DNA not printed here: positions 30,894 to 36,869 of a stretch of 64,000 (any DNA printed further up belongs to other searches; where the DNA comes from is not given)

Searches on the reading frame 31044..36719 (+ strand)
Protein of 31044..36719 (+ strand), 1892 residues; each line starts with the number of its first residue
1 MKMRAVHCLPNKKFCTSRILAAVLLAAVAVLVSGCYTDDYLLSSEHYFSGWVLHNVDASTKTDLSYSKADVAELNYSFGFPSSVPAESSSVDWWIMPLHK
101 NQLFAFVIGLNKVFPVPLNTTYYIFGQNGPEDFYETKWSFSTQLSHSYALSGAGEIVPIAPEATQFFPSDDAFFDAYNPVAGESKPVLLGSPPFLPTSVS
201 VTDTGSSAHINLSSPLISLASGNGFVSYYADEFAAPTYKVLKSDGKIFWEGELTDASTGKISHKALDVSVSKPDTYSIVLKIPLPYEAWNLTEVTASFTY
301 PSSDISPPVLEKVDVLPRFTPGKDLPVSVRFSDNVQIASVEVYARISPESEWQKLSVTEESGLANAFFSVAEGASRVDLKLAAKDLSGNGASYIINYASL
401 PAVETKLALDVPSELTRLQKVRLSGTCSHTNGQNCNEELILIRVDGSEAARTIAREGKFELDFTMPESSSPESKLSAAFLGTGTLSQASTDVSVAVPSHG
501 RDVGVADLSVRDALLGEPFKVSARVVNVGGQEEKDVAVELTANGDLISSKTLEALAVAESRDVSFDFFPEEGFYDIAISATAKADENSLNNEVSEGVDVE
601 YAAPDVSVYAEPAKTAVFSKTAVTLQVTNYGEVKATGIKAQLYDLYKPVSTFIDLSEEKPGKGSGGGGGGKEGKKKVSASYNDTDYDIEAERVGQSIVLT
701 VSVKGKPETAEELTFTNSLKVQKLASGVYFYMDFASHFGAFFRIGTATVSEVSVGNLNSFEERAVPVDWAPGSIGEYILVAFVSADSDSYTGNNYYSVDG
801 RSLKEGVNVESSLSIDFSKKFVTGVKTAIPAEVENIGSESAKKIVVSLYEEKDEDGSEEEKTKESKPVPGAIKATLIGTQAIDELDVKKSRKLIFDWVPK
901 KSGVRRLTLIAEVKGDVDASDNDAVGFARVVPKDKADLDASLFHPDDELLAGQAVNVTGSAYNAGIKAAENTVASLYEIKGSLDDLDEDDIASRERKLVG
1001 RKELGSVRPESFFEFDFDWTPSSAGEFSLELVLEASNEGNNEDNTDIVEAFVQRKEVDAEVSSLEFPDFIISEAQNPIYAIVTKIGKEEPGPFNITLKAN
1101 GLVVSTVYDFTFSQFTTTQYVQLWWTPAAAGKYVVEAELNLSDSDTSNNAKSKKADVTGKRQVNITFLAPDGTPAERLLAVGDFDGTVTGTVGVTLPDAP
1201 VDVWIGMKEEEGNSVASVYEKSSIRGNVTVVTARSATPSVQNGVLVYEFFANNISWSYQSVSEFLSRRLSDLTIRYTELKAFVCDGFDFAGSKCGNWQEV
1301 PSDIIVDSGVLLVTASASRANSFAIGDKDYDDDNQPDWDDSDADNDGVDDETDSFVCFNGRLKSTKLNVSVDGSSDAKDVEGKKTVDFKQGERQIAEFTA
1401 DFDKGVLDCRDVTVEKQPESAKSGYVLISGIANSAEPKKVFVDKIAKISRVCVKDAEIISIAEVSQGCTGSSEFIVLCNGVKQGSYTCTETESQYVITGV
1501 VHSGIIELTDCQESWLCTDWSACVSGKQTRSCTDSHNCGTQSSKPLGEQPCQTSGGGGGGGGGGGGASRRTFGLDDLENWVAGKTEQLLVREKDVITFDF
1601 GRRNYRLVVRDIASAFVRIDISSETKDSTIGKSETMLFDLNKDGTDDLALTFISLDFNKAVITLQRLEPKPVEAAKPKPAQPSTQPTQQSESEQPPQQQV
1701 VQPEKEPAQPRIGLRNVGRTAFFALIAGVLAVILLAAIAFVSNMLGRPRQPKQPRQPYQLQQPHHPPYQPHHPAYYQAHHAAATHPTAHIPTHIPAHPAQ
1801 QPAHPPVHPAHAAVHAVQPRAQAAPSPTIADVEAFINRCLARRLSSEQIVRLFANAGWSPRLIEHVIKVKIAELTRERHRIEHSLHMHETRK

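Call 32: search_protein_families(library=pfam, proteins=[window:31044-36719:+], max_evalue=0.00001)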
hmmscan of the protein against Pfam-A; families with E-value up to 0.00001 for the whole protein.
window:31044-36719:+ (1892 aa): 1 family
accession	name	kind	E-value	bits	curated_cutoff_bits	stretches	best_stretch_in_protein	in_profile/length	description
PF07705.17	CARDB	-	2.1e-24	86.1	22.7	1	509-588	11-87/101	CARDB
